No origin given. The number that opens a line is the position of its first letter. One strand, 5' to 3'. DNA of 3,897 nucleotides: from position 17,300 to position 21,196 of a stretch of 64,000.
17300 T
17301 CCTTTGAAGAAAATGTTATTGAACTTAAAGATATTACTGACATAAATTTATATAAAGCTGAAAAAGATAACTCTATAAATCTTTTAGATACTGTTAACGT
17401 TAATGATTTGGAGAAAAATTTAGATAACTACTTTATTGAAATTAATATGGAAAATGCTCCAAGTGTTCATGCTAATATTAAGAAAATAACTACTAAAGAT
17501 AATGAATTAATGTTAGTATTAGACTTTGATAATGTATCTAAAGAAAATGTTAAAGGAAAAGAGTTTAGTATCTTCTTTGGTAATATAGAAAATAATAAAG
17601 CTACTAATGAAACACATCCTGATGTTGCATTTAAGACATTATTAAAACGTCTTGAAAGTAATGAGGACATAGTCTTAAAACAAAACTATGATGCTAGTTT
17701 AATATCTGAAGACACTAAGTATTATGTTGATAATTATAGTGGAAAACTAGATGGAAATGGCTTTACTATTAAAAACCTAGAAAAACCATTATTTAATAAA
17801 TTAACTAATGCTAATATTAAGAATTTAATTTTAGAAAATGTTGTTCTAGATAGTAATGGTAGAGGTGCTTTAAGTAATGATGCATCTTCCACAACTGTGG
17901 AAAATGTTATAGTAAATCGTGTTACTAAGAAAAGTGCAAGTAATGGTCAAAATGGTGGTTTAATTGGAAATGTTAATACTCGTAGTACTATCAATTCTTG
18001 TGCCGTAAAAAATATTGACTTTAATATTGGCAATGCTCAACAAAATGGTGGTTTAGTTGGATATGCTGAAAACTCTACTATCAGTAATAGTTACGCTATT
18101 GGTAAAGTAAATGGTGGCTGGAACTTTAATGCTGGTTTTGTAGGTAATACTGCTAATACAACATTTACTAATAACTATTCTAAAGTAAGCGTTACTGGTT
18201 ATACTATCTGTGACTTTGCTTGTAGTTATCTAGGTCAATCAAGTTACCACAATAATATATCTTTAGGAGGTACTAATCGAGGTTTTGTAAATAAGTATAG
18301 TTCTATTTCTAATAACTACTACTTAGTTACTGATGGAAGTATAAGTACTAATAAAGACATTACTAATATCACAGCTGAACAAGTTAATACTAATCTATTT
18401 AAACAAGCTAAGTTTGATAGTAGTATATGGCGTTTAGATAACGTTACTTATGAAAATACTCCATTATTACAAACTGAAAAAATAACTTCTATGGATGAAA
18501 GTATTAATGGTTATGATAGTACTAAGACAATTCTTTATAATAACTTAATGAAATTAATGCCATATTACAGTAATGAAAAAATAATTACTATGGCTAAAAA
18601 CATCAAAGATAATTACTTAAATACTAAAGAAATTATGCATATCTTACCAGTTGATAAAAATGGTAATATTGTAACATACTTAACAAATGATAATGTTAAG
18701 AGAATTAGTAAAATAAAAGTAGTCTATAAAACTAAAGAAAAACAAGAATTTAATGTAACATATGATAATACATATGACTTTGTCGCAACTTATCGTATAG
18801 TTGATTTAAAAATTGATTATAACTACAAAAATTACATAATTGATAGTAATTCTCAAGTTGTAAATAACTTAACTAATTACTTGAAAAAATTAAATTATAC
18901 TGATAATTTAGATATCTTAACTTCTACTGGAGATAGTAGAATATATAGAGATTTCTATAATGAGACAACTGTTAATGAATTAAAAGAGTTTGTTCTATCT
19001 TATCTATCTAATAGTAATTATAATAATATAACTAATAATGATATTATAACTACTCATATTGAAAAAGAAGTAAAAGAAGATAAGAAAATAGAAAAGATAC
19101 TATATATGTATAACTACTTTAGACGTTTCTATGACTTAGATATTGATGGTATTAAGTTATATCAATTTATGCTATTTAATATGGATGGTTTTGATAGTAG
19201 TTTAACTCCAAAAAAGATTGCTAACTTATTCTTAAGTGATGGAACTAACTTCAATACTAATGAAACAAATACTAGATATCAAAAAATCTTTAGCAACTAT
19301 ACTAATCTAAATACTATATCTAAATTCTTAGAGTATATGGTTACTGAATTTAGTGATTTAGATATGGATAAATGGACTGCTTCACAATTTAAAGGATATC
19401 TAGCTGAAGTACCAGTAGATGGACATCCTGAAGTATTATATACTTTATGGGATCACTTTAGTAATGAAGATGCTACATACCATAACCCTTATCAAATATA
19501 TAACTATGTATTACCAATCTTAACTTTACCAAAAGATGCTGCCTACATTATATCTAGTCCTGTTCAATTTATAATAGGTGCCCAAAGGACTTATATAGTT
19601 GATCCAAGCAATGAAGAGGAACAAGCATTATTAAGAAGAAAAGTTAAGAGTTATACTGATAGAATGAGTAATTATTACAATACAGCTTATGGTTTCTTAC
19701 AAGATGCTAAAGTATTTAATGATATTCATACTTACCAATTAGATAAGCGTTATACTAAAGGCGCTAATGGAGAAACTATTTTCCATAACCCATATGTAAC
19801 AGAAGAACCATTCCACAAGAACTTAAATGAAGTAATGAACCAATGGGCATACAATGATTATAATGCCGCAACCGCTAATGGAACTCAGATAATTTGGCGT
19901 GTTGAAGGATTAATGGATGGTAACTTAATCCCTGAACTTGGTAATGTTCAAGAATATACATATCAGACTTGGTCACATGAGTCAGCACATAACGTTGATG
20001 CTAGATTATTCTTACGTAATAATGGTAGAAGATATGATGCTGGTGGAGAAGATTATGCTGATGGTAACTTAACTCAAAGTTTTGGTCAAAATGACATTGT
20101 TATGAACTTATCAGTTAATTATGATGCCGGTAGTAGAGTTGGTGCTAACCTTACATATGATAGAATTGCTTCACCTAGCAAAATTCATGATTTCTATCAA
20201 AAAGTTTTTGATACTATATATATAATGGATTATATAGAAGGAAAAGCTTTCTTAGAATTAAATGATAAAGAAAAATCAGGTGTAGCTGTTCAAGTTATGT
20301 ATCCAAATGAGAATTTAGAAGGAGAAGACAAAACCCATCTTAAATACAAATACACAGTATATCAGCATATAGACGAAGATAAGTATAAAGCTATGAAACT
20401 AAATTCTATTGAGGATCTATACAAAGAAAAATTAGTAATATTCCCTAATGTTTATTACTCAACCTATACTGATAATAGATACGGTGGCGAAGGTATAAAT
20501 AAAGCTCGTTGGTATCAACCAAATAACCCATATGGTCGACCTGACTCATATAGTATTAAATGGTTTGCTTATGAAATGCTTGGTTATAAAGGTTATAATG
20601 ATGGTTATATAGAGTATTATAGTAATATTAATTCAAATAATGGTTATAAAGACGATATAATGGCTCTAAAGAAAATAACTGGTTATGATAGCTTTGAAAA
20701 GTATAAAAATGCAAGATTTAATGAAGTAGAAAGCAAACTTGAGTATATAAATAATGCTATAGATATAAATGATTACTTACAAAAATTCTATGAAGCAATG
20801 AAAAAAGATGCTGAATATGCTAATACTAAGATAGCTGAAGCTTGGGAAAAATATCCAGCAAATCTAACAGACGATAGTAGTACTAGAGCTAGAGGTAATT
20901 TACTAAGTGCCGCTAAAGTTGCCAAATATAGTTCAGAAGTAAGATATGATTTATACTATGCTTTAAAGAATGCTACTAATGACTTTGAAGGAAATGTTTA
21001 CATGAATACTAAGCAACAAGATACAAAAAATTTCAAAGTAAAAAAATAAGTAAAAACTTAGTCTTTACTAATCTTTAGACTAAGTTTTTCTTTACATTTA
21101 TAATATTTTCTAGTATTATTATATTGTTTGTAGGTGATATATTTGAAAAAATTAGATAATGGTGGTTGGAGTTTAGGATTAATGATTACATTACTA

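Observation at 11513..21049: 3178-aa surface protein combining cohesin-like, dockerin-like, Ig-repeat, GLUG and M26 metalloprotease modules with an unusual two-TM N-terminal anchor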

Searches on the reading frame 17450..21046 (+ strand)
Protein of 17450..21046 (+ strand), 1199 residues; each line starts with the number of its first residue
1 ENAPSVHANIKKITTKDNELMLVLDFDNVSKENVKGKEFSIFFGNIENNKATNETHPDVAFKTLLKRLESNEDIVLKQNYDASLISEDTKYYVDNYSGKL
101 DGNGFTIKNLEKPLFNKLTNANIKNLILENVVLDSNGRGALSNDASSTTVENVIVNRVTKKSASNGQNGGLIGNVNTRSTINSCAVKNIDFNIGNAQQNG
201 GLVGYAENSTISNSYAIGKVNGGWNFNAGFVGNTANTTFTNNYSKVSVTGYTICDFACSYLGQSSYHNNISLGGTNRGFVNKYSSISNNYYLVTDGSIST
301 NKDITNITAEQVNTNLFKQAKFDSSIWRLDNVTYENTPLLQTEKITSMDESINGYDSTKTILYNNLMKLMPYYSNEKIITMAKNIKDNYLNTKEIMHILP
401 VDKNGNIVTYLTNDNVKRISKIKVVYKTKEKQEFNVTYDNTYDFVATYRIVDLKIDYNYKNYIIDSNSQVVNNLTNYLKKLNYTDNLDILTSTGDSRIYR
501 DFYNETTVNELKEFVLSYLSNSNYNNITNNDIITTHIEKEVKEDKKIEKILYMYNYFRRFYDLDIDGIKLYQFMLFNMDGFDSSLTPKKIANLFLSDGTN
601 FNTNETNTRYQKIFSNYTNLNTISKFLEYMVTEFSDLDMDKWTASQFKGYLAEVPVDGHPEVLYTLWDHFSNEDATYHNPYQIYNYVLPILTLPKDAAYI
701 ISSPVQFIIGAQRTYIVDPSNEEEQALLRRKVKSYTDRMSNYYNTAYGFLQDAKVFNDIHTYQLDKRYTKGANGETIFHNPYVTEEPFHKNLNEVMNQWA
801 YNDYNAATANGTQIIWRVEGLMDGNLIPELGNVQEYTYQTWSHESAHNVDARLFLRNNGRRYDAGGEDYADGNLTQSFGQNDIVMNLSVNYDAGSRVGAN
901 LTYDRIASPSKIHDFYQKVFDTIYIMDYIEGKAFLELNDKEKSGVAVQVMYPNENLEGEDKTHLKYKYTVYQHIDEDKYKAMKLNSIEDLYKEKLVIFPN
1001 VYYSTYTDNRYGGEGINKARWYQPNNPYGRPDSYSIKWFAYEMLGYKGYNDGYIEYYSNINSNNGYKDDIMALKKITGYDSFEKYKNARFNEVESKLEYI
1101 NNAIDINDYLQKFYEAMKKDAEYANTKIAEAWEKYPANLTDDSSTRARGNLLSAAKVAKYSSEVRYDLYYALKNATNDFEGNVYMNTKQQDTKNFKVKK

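Call 12: find_homologous_proteins(query=window:17450-21046:+)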
Query window:17450-21046:+ (1199 aa): 30 proteins with E <= 0.001 among 8000 candidates.
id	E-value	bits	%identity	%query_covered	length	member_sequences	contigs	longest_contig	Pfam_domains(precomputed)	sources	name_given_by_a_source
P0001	0.0e+0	1250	51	98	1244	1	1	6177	PF05342.20,PF07580.21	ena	-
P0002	0.0e+0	1068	56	76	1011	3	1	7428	PF07580.21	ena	-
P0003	1.2e-287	975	55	69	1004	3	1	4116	PF07580.21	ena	-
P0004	2.6e-137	478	32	99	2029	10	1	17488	PF05342.20,PF00404.25,PF07580.21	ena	-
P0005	2.9e-136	474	31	90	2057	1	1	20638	PF05342.20,PF07580.21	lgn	-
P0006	6.2e-128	447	49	37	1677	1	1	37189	PF05342.20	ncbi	-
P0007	2.4e-121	425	46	45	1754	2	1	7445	PF07581.18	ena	-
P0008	3.2e-91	325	29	78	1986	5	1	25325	PF05342.20,PF00404.25,PF07580.21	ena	-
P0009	9.6e-83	297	28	92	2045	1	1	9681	PF05342.20,PF07580.21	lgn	-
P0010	5.2e-44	169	33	20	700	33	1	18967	PF05342.20,PF07580.21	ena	-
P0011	2.0e-26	110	32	21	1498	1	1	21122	PF05342.20,PF07581.18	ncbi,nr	ncbi:hypothetical protein IKA15_01570, partial [bacterium]|nr:hypothetical protein [bacterium]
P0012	1.9e-25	107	33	14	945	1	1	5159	PF05342.20,PF07581.18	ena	-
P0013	1.8e-14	71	33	16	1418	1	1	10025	PF05860.20,PF07581.18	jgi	-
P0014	1.5e-9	55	37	13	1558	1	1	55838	PF05342.20,PF05860.20,PF07581.18,PF03641.20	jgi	jgi:filamentous hemagglutinin family protein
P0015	3.3e-8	50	22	84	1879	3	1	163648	PF05342.20,PF07580.21,PF07501.18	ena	-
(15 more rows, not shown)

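Call 16: find_encoding_contigs(protein=P0008, flank=8000, max_places=3)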
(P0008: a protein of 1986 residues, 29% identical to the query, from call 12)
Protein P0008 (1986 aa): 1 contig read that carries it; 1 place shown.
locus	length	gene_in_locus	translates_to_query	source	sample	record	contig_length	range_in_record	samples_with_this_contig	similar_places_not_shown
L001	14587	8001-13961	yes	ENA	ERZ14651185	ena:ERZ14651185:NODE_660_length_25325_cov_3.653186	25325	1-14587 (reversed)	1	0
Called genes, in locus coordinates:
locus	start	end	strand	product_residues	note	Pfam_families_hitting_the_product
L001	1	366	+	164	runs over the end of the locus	-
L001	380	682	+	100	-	PF00528:BPD_transp_1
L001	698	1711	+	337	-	PF09084:NMT1, PF12974:Phosphonate-bd, PF13379:NMT1_2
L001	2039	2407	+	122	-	PF12844:HTH_19, PF13560:HTH_31 (weak), PF01381:HTH_3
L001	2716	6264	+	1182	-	PF02463:SMC_N, PF13175:AAA_15, PF13304:AAA_21 (faint), PF13476:AAA_23, PF24161:CCDC39 (faint), PF06470:SMC_hinge, PF23649:FKBP15 (weak), PF02463:SMC_N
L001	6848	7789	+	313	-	PF00963:Cohesin (weak), PF00404:Dockerin_1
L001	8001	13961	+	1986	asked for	PF00404:Dockerin_1, PF05342:Peptidase_M26_N, PF07580:Peptidase_M26_C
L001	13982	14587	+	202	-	?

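Call 85: find_encoding_contigs(protein=P0004, flank=6000, max_places=2)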
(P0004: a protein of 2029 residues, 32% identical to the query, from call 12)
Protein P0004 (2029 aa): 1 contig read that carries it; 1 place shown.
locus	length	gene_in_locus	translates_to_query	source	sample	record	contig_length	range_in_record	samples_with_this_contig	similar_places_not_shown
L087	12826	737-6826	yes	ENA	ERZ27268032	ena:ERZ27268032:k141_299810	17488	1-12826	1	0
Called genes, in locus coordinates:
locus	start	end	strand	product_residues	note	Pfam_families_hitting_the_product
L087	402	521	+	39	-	-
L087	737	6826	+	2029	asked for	PF00404:Dockerin_1, PF05342:Peptidase_M26_N, PF07580:Peptidase_M26_C, PF05342:Peptidase_M26_N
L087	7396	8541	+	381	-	PF13433:Peripla_BP_5, PF13458:Peripla_BP_6, PF01094:ANF_receptor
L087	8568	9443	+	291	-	PF02653:BPD_transp_2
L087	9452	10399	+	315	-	PF02653:BPD_transp_2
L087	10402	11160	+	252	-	PF00005:ABC_tran, PF13304:AAA_21 (faint), PF12399:BCA_ABC_TP_C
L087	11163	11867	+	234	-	PF00005:ABC_tran, PF13304:AAA_21 (faint)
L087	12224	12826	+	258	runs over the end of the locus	PF00005:ABC_tran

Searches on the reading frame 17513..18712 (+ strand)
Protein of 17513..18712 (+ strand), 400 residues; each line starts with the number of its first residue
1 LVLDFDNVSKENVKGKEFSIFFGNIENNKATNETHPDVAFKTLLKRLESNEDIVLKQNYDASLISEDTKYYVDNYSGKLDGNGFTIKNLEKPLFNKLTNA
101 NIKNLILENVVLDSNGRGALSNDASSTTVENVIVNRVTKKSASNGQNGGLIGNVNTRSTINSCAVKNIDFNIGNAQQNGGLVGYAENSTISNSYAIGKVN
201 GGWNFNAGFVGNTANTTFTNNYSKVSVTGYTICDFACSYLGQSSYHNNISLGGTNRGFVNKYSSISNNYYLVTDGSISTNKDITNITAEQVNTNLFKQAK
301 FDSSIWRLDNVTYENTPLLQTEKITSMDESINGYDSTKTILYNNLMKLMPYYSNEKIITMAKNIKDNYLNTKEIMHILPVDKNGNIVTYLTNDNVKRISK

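Call 6: search_protein_families(library=pfam, proteins=[window:17513-18712:+], max_evalue=10)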
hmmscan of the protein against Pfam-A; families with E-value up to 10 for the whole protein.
window:17513-18712:+ (400 aa): 3 families
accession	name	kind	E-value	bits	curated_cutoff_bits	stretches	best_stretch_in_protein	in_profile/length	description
PF05342.19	Peptidase_M26_N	-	4.2e-13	49.5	27.7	1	38-134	141-248/250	M26 IgA1-specific Metallo-endopeptidase N-terminal region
PF07581.17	Glug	-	6.8e-05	23.5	20.5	1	179-200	6-28/28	The GLUG motif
PF09372.15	PRANC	-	2.1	9.2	25.8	1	337-399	32-96/97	PRANC domain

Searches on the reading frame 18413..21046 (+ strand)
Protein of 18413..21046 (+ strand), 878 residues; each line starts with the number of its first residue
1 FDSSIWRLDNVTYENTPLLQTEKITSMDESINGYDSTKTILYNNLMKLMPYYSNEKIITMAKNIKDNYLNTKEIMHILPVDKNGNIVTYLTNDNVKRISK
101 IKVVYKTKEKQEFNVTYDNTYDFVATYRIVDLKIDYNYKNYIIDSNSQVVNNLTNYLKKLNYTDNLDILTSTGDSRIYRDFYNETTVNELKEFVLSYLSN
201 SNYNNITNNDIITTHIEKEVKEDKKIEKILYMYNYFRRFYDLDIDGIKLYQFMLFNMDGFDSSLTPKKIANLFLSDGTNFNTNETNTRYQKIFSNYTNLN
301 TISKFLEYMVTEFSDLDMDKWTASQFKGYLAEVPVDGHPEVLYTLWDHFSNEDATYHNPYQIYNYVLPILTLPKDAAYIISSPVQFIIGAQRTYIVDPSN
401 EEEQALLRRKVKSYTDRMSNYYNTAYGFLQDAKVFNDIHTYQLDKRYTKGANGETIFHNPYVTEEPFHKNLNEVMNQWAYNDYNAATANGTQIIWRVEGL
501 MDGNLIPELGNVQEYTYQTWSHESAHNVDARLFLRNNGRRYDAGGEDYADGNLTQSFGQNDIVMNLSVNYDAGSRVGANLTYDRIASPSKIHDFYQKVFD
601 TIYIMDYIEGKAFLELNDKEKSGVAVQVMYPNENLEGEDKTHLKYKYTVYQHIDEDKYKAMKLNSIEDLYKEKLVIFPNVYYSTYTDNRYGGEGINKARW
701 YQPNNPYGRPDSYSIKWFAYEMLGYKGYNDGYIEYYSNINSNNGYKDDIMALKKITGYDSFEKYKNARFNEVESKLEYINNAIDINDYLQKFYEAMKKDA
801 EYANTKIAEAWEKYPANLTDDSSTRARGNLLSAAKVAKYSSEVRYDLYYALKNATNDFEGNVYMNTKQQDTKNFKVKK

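Call 6: search_protein_families(library=pfam, proteins=[window:18413-21046:+], max_evalue=10)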
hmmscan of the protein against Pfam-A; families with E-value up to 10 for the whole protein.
window:18413-21046:+ (878 aa): 2 families
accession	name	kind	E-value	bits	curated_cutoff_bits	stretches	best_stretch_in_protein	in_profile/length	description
PF07580.19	Peptidase_M26_C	-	1.2e-15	57.2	22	1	124-862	2-791/792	M26 IgA1-specific Metallo-endopeptidase C-terminal region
PF01044.25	Vinculin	-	0.038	12.8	38.1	1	757-824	461-525/852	Vinculin family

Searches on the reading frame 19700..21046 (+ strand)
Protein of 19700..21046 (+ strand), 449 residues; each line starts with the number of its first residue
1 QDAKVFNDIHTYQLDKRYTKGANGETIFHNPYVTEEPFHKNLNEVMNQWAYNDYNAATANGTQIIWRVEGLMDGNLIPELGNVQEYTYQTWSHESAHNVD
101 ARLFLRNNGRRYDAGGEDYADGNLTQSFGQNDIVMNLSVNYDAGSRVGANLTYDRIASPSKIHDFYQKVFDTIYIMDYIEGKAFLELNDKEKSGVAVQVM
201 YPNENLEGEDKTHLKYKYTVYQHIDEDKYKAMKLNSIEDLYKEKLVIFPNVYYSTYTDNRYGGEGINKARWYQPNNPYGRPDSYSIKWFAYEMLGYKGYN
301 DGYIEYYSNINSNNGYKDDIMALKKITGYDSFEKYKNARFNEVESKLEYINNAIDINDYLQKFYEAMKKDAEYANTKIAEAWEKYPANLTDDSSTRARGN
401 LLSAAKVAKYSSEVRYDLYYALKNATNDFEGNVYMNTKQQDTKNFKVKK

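Call 49: search_solved_structures(query=window:19700-21046:+, max_evalue=0.001, show_alignments=1)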
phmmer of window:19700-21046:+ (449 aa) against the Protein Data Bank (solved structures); distinct sequences matched with E-value up to 0.001: 4.
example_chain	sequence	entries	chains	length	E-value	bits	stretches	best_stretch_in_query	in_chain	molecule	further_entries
7jgj_A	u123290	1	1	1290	2e-10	43.5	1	90-311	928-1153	Immunoglobulin A1 protease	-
6xjb_A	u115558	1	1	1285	2.1e-10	43.4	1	90-311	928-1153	Immunoglobulin A1 protease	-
6xja_P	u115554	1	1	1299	1.2e-09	40.9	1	90-311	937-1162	Immunoglobulin A1 protease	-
7uvl_P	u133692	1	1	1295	1.2e-09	40.9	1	89-310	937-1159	LPXTG-motif cell wall anchor domain protein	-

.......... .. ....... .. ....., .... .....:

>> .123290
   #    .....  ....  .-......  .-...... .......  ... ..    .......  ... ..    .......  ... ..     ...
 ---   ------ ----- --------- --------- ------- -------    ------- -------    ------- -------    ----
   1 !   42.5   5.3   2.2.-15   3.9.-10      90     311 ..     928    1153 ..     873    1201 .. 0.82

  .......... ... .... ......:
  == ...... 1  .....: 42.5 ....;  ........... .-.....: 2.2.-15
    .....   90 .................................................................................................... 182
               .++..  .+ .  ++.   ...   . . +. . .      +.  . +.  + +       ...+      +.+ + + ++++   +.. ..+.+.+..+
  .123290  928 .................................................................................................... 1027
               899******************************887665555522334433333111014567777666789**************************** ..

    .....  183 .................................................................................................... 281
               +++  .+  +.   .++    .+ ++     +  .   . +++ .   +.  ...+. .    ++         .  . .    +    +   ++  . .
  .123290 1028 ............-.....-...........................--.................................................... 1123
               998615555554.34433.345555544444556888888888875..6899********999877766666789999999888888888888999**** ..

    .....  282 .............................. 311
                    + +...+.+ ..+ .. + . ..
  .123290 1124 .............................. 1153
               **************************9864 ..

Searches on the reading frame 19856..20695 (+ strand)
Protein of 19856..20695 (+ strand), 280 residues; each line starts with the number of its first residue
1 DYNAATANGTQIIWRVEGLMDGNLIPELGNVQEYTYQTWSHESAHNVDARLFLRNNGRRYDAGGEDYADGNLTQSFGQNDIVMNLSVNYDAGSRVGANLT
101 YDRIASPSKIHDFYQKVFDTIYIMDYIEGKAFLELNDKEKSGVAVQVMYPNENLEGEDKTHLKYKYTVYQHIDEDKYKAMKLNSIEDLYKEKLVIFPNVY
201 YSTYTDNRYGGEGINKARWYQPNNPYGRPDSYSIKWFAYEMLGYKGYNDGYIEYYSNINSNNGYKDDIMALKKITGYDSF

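Call 37: find_related_loci(query=A2, collection=genome_contigs, flank=10000)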
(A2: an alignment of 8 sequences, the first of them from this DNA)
Query A2 (280 aa) in genome_contigs; peptide patterns used: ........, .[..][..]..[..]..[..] (x = any residue, [..] = any of these).
221 stretches matched a pattern; 164 encode a relative of the query (tblastn E <= 1e-3); the best 80 are kept; 80 distinct loci.
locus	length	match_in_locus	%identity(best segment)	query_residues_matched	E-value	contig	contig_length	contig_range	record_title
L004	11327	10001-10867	79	1-280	2e-154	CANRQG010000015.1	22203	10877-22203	MAG: uncultured Bacilli bacterium isolate Lapin-017__bin44 genome assembly, contig: Lapin-017__NODE_1204_length_22203_co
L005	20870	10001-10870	75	1-280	2e-148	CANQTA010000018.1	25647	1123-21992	MAG: uncultured Bacilli bacterium isolate Lapin-012__bin21 genome assembly, contig: Lapin-012__NODE_2798_length_25647_co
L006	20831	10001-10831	69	1-275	3e-124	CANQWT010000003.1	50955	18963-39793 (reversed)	MAG: uncultured Bacilli bacterium isolate Lapin-026__bin117 genome assembly, contig: Lapin-026__NODE_671_length_50955_co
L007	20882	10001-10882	62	1-275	8e-121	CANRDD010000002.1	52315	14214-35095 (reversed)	MAG: uncultured Bacilli bacterium isolate Lapin-026__bin34 genome assembly, contig: Lapin-026__NODE_646_length_52315_cov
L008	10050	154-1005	64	1-275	3e-119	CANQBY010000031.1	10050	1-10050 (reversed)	MAG: uncultured Bacilli bacterium isolate Lapin-001__bin80 genome assembly, contig: Lapin-001__NODE_5941_length_10050_co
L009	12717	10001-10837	66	1-275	4e-119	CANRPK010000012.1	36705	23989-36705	MAG: uncultured Bacilli bacterium isolate Lapin-018__bin95 genome assembly, contig: Lapin-018__NODE_910_length_36705_cov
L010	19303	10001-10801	65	1-276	7e-119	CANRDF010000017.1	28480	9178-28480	MAG: uncultured Bacilli bacterium isolate Lapin-026__bin92 genome assembly, contig: Lapin-026__NODE_1812_length_28480_co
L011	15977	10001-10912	61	1-280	2e-117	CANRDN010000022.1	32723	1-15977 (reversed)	MAG: uncultured Bacilli bacterium isolate Lapin-026__bin19 genome assembly, contig: Lapin-026__NODE_1439_length_32723_co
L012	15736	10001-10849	66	1-276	9e-118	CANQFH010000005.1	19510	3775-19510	MAG: uncultured Bacilli bacterium isolate Lapin-005__bin46 genome assembly, contig: Lapin-005__NODE_3686_length_19510_co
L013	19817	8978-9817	67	1-276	3e-119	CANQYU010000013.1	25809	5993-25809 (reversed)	MAG: uncultured Bacilli bacterium isolate Lapin-015__bin56 genome assembly, contig: Lapin-015__NODE_1651_length_25809_co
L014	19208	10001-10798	64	1-275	3e-117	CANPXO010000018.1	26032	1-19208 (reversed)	MAG: uncultured Bacilli bacterium isolate Lapin-004__bin27 genome assembly, contig: Lapin-004__NODE_2241_length_26032_co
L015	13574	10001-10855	62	1-280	1e-116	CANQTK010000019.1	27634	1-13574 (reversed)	MAG: uncultured Clostridia bacterium isolate Lapin-012__bin114 genome assembly, contig: Lapin-012__NODE_2569_length_2763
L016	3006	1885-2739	62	1-280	3e-120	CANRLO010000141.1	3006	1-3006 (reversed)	MAG: uncultured Clostridia bacterium isolate Lapin-018__bin83 genome assembly, contig: Lapin-018__NODE_41129_length_3006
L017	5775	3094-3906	61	1-279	7e-116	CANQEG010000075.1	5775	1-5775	MAG: uncultured Bacilli bacterium isolate Lapin-007__bin30 genome assembly, contig: Lapin-007__NODE_6384_length_5775_cov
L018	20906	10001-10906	61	1-275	7e-115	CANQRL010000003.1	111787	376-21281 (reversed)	MAG: uncultured Bacilli bacterium isolate Lapin-008__bin44 genome assembly, contig: Lapin-008__NODE_188_length_111787_co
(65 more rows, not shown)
